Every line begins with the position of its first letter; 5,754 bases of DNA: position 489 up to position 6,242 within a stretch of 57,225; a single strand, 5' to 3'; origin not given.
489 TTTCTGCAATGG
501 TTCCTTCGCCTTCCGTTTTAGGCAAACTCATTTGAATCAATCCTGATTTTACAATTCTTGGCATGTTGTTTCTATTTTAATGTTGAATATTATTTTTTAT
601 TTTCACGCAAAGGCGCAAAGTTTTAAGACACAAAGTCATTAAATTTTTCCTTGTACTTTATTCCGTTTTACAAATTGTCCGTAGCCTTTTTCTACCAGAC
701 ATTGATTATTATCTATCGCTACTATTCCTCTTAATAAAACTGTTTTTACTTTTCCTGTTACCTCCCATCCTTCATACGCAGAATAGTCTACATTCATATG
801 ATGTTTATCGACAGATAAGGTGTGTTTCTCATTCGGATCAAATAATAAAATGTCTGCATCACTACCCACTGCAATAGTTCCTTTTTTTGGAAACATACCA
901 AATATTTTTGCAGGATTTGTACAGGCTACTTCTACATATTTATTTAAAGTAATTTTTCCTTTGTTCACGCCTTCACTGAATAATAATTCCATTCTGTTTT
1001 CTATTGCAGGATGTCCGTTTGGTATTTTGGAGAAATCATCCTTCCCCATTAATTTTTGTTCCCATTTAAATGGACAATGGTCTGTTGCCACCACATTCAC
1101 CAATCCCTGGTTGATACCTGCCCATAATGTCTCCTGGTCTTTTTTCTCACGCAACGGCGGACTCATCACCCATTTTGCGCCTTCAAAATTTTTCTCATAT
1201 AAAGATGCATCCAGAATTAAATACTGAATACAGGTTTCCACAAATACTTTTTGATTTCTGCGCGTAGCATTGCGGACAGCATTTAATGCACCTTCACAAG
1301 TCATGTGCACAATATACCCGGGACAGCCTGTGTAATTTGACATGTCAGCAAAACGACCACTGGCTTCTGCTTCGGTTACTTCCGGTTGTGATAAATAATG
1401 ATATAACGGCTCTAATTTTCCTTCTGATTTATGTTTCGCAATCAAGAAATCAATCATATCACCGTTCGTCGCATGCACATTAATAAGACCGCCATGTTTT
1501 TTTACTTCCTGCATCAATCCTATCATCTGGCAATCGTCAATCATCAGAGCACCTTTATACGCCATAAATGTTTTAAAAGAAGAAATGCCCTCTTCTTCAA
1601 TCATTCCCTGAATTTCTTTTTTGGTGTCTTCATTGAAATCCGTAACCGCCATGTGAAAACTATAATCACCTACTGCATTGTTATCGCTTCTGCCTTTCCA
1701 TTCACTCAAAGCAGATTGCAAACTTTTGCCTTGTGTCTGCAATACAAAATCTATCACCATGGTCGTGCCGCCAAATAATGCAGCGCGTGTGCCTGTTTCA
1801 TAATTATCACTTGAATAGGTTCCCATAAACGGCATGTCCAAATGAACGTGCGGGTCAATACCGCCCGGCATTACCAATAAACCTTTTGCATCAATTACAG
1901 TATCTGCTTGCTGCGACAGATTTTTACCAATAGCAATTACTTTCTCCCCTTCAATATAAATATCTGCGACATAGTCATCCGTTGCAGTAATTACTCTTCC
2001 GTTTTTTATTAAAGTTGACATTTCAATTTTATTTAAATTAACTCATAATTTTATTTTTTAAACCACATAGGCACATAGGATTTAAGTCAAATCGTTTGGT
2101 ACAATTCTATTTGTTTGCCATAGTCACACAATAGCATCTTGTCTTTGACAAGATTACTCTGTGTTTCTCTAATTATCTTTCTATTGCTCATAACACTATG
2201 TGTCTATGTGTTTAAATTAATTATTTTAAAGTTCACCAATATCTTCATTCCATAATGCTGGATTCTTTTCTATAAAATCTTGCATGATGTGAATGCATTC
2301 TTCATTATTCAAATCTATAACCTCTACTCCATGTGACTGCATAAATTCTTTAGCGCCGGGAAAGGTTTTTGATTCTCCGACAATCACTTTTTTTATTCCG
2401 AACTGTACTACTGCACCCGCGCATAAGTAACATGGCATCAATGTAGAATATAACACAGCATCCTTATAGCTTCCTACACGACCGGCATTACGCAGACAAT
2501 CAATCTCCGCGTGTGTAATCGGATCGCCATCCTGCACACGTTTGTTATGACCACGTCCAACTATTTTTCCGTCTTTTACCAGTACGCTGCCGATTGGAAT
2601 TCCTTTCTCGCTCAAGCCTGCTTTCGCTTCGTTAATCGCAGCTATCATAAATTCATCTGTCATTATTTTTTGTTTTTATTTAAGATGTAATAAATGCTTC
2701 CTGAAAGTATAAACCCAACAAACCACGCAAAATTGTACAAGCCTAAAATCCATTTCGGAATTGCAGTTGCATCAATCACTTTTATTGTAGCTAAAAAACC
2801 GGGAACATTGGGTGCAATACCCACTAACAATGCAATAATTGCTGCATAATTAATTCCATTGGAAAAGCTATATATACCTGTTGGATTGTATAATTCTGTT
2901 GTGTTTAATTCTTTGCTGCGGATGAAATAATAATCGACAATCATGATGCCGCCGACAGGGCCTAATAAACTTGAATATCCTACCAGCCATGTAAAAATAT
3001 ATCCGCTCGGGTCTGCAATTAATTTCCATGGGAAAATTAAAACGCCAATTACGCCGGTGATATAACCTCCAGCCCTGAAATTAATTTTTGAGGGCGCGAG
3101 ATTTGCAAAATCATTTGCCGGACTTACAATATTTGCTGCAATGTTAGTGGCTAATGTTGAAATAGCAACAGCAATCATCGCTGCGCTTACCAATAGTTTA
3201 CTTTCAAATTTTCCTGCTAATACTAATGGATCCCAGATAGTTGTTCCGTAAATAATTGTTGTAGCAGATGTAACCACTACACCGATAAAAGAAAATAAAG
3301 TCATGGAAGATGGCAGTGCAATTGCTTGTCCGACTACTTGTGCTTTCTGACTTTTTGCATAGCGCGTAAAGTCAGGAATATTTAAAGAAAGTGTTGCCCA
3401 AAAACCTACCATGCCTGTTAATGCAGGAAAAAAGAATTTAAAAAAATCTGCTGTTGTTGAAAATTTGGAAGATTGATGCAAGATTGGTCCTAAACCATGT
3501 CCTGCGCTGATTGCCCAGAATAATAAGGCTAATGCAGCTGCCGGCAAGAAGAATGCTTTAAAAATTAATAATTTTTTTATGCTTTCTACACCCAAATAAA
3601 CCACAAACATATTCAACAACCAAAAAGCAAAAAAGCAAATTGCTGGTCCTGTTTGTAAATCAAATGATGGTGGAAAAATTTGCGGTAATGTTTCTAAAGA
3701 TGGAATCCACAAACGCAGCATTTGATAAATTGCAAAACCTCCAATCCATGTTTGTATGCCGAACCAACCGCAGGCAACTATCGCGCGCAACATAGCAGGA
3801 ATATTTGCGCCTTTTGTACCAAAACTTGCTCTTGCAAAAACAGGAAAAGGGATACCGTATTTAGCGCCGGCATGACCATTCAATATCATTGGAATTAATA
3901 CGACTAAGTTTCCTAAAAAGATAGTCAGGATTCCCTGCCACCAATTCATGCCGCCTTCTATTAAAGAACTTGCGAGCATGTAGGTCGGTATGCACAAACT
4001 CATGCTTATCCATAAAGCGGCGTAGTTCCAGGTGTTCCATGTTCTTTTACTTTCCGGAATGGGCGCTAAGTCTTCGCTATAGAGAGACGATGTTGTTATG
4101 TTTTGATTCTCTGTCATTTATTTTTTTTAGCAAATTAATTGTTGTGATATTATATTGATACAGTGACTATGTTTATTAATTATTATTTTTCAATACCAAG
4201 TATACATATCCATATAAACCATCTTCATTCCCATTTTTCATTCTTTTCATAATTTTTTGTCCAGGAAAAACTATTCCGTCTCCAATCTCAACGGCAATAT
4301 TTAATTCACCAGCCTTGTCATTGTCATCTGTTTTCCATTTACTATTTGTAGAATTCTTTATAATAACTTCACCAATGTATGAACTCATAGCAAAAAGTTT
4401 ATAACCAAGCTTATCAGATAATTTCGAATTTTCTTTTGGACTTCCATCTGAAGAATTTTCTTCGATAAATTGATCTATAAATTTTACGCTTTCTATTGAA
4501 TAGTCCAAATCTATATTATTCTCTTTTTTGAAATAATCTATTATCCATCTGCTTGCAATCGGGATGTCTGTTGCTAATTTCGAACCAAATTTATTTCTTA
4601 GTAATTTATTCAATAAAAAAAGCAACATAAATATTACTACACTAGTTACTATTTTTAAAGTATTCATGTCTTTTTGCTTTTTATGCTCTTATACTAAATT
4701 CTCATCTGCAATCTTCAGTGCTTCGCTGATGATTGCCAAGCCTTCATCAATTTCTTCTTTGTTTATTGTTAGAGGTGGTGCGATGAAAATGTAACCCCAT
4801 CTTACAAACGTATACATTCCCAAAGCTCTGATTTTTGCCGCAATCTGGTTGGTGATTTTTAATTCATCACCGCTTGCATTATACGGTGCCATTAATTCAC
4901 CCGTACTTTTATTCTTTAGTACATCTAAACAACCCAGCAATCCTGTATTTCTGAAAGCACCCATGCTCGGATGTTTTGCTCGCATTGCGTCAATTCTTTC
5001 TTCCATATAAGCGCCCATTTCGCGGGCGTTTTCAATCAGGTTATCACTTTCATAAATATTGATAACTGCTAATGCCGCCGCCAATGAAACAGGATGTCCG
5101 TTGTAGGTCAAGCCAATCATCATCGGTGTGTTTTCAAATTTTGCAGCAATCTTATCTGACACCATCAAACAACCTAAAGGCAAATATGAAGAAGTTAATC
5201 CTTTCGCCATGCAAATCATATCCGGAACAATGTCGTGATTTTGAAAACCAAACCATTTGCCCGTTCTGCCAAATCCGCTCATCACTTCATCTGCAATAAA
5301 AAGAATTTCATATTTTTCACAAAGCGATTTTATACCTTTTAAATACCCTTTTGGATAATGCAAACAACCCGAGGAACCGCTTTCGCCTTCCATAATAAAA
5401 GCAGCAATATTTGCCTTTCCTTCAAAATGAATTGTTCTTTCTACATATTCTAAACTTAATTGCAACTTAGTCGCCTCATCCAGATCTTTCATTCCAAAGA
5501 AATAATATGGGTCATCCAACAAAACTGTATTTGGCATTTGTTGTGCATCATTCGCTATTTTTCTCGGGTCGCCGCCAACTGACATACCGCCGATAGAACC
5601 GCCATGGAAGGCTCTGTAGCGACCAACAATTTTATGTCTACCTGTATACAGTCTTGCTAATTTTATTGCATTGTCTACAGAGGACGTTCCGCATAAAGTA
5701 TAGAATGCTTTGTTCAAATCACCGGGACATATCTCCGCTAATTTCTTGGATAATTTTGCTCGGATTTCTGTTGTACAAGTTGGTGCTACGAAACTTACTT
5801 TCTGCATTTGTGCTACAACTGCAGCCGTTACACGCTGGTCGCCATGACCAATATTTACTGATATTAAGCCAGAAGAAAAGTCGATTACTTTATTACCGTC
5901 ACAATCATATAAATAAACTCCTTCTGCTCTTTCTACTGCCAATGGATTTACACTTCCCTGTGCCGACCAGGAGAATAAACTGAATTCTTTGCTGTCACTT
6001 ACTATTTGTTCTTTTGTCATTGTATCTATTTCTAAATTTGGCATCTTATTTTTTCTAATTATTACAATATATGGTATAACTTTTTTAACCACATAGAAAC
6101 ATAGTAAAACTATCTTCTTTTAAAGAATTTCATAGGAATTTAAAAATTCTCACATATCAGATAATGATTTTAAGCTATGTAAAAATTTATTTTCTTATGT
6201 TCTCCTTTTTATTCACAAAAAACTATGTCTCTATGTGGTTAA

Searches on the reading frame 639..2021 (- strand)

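Call 83: search_protein_families(library=pfam, proteins=[window:639-2021:-], max_evalue=0.00001)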
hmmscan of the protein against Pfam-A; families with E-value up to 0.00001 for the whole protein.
window:639-2021:- (460 aa): 2 families
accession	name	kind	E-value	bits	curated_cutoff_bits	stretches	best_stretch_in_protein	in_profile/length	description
PF01979.26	Amidohydro_1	-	9.4e-27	94.6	25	1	49-433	1-344/345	Amidohydrolase family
PF07969.17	Amidohydro_3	-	2.6e-13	50.7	29.7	1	42-67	2-27/472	Amidohydrolase family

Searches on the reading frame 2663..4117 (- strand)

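Call 83: search_protein_families(library=pfam, proteins=[window:2663-4117:-], max_evalue=0.00001)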
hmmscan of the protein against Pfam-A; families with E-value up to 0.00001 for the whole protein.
window:2663-4117:- (484 aa): 1 family
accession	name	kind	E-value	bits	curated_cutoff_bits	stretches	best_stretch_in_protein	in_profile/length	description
PF02133.21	Transp_cyt_pur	-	1.5e-129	433.1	23.5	1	19-468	1-440/440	Permease for cytosine/purines, uracil, thiamine, allantoin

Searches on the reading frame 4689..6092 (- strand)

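Call 83: search_protein_families(library=pfam, proteins=[window:4689-6092:-], max_evalue=0.00001)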
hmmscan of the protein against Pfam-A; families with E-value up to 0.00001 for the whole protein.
window:4689-6092:- (467 aa): 1 family
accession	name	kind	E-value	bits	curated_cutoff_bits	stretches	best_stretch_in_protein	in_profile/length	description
PF00202.27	Aminotran_3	-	5.2e-85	286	30.5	1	46-459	5-403/403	Aminotransferase class-III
